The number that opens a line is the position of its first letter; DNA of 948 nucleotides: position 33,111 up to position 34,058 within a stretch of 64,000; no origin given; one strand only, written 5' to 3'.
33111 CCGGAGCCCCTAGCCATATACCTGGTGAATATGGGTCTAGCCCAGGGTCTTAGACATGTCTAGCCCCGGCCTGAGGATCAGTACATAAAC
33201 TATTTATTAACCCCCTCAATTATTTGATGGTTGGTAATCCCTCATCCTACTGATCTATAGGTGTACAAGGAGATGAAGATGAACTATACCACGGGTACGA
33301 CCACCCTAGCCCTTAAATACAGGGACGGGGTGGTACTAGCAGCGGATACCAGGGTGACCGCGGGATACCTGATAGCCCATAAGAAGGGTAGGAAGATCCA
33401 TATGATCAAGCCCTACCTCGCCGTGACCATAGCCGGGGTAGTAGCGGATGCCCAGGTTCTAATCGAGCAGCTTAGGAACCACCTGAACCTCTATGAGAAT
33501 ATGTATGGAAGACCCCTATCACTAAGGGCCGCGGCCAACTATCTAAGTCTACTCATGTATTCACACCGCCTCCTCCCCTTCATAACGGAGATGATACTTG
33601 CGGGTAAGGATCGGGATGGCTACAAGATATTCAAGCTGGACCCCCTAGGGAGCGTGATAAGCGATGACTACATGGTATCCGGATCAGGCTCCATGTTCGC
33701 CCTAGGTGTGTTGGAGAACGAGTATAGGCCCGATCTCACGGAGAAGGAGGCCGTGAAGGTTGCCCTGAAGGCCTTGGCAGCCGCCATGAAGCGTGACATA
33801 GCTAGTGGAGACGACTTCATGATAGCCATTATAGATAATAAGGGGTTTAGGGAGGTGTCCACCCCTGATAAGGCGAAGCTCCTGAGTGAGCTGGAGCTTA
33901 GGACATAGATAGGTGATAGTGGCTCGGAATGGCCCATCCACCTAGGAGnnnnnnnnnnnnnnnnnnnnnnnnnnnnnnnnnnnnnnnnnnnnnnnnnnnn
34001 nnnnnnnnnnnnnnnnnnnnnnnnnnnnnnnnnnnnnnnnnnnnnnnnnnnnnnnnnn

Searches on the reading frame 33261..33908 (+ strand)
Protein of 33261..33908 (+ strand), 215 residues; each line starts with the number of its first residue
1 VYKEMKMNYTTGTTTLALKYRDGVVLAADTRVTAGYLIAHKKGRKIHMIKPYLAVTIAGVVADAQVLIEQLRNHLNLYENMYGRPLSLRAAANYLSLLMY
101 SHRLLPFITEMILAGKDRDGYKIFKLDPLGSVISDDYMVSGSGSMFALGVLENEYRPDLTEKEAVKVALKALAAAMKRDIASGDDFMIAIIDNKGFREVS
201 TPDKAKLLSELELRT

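Call 73: search_protein_families(library=pfam, proteins=[window:33261-33908:+], max_evalue=0.00001)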
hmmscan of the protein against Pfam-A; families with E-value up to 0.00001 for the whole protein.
window:33261-33908:+ (215 aa): 1 family
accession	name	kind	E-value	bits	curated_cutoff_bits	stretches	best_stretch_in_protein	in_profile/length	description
PF00227.31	Proteasome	-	4.3e-56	190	22.4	1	10-191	2-189/189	Proteasome subunit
